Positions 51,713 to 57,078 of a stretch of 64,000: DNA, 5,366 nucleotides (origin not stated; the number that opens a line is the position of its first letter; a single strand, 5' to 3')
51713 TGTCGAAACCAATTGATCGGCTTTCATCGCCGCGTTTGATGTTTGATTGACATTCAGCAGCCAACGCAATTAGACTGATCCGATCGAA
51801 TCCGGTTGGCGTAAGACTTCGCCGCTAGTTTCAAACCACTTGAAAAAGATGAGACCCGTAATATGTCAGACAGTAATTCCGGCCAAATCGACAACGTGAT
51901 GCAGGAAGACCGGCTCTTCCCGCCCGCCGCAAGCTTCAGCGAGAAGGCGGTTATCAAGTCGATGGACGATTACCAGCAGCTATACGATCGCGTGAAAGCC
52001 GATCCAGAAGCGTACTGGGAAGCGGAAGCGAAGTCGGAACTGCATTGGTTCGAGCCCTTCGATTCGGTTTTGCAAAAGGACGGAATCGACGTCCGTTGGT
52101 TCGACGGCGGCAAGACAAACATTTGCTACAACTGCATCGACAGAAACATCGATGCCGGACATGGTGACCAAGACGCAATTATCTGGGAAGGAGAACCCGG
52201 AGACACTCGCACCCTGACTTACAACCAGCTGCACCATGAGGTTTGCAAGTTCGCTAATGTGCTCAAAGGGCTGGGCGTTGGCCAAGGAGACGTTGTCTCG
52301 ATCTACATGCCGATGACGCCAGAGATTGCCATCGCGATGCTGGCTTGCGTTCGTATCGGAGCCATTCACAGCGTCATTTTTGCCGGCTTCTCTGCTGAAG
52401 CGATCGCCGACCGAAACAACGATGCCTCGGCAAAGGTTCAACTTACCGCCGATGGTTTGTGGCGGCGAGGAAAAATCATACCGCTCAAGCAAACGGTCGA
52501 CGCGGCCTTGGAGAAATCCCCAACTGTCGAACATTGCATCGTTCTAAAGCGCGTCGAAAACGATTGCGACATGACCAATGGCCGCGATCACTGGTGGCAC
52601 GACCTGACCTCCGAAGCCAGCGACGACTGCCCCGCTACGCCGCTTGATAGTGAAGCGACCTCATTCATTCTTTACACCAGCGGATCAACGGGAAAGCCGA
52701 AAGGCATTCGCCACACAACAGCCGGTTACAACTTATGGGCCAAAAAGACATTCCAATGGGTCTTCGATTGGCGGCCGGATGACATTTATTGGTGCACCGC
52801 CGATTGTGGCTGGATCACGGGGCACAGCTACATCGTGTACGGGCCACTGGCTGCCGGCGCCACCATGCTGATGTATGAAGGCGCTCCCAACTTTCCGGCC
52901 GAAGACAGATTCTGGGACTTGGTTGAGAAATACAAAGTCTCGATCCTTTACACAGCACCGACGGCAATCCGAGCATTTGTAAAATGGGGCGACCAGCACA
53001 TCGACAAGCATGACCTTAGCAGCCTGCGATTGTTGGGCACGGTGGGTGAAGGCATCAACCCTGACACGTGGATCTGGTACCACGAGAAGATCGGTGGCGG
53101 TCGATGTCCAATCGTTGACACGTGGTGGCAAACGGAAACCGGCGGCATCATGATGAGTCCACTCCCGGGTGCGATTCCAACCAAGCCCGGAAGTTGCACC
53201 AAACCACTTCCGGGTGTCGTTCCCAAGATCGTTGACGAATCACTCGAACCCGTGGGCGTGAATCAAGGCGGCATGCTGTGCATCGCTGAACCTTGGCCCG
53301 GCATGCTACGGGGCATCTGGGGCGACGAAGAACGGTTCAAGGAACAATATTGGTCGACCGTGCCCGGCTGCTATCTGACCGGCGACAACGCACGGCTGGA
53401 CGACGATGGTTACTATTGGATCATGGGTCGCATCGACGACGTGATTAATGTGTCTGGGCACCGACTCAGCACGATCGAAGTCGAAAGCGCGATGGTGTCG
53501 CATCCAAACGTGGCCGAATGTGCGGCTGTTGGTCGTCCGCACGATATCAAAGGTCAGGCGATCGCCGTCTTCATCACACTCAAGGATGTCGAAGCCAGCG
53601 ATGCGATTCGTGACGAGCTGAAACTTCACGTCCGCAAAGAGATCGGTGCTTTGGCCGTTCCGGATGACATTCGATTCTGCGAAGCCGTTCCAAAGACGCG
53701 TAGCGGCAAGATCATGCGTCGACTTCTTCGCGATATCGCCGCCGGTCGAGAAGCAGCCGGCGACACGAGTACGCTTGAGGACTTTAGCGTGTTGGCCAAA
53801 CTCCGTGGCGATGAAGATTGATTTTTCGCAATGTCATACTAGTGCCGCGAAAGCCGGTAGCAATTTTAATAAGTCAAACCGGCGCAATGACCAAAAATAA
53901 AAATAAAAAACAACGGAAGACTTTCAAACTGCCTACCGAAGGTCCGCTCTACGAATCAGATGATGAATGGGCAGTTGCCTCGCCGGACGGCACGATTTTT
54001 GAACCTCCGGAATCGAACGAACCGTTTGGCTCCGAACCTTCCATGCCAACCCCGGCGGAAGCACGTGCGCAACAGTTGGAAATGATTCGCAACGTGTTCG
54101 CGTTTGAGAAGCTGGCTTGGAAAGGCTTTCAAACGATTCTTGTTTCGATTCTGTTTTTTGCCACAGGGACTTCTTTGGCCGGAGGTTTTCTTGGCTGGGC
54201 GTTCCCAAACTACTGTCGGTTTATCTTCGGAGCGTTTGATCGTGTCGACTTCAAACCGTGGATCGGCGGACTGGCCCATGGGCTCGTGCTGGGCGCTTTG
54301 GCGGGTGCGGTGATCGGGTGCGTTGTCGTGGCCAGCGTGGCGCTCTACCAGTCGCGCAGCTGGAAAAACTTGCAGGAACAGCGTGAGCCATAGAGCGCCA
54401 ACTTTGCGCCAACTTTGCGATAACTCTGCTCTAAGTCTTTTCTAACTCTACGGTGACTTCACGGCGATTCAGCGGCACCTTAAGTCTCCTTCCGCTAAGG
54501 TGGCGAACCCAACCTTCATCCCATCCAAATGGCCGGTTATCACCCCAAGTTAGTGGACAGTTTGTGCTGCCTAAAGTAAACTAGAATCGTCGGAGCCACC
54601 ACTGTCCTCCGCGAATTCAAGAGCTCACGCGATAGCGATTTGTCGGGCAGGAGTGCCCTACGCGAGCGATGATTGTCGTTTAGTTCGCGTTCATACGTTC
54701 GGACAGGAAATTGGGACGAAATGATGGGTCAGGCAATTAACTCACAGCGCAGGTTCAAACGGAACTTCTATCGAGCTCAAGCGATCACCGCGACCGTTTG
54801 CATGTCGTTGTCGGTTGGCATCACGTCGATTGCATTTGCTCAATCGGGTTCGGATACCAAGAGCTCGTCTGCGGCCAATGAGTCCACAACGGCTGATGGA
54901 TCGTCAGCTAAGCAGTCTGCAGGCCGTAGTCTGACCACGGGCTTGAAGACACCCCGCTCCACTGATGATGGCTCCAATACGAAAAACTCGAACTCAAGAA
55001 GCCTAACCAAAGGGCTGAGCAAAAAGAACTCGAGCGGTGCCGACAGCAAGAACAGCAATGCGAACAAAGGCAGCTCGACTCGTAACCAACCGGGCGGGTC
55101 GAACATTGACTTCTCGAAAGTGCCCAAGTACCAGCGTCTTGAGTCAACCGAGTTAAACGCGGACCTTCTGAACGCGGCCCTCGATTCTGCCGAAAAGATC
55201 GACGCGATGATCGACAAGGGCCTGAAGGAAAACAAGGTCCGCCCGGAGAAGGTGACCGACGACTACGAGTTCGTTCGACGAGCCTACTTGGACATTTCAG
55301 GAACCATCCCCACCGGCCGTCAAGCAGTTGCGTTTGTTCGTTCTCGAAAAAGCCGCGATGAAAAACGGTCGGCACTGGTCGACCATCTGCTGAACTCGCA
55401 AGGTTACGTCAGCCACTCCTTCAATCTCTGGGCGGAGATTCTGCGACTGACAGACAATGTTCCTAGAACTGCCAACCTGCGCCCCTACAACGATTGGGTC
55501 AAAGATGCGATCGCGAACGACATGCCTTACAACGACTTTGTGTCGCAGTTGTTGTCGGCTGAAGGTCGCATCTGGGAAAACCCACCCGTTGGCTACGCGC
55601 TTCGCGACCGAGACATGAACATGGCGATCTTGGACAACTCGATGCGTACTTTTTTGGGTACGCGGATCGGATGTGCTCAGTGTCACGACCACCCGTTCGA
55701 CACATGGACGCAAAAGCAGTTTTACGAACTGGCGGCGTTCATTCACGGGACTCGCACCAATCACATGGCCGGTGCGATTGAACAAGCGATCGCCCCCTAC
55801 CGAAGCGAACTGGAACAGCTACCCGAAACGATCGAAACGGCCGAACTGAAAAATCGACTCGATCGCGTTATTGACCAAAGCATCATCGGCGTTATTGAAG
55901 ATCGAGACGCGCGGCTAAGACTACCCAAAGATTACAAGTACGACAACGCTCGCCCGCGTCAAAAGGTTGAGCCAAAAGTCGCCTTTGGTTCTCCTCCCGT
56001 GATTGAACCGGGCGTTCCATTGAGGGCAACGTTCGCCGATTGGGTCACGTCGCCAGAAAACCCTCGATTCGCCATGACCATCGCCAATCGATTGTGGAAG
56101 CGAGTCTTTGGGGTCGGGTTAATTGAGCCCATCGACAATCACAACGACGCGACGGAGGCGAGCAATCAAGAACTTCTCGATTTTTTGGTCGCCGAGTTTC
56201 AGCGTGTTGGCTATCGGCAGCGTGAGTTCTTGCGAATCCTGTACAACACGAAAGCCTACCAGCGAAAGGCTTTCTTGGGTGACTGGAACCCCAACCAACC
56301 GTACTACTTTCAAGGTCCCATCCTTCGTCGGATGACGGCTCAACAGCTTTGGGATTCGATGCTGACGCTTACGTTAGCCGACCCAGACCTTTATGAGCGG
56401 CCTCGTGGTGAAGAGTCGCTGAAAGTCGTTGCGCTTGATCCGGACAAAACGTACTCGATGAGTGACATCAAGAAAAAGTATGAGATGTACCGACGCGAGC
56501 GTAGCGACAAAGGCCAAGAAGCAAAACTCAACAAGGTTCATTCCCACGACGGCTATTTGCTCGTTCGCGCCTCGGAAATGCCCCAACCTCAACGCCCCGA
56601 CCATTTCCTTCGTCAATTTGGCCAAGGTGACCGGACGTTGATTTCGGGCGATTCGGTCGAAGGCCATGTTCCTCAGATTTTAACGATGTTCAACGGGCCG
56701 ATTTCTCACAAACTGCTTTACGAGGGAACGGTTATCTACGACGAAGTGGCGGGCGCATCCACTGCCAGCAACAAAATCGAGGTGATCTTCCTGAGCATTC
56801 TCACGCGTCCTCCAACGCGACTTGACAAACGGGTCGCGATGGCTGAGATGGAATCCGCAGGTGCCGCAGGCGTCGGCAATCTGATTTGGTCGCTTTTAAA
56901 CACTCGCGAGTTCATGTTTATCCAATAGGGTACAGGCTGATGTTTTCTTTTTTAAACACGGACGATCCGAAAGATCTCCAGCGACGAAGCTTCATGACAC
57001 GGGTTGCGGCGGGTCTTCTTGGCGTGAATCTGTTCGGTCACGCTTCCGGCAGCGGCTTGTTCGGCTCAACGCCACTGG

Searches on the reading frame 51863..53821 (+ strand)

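Call 7: search_protein_families(library=pfam, proteins=[window:51863-53821:+], max_evalue=0.001)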
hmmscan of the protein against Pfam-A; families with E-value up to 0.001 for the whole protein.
window:51863-53821:+ (652 aa): 3 families
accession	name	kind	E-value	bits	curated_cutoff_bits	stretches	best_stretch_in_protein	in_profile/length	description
PF00501.34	AMP-binding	-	6.2e-89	298.9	29.9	1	98-486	6-384/384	AMP-binding enzyme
PF13193.12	AMP-binding_C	-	4.6e-26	92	24.5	1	539-616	1-76/76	AMP-binding enzyme C-terminal domain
PF16177.11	ACAS_N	-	1.4e-20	73.3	27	1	37-91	1-55/55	Acetyl-coenzyme A synthetase N-terminus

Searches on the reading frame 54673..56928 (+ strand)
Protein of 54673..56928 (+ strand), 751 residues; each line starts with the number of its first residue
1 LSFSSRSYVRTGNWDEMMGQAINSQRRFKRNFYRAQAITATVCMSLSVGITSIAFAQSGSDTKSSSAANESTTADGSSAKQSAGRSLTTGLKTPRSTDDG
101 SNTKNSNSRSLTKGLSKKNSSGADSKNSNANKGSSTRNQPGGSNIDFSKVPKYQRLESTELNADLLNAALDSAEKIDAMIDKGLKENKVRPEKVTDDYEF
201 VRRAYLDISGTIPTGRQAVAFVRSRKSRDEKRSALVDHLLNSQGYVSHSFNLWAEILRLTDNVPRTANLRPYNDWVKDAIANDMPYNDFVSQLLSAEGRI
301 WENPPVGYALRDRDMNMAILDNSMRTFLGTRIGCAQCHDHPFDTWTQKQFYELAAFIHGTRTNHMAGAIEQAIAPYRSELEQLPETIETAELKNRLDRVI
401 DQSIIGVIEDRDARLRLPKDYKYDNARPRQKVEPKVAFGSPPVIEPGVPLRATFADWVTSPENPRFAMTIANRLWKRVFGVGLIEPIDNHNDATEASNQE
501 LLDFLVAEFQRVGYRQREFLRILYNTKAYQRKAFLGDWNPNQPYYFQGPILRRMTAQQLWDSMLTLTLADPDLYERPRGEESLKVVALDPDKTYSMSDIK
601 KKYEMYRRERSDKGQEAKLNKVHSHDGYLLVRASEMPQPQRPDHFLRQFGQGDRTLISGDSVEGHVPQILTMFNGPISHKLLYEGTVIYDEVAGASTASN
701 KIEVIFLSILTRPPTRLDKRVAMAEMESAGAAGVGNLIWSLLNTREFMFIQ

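Call 61: search_protein_families(library=ncbifam, proteins=[window:54673-56928:+], max_evalue=0.00001)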
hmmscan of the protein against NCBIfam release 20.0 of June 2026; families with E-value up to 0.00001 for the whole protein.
window:54673-56928:+ (751 aa): 0 families

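Call 84: search_protein_families(library=pfam, proteins=[window:54673-56928:+], max_evalue=0.001)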
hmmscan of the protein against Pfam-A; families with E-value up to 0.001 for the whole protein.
window:54673-56928:+ (751 aa): 2 families
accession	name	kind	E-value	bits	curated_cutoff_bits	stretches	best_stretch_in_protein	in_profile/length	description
PF07583.16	PSCyt2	-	3e-43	148.7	29.8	1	175-361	1-208/209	Protein of unknown function (DUF1549)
PF07587.16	PSD1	-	4.1e-34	118.5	28.5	1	451-721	2-239/244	Protein of unknown function (DUF1553)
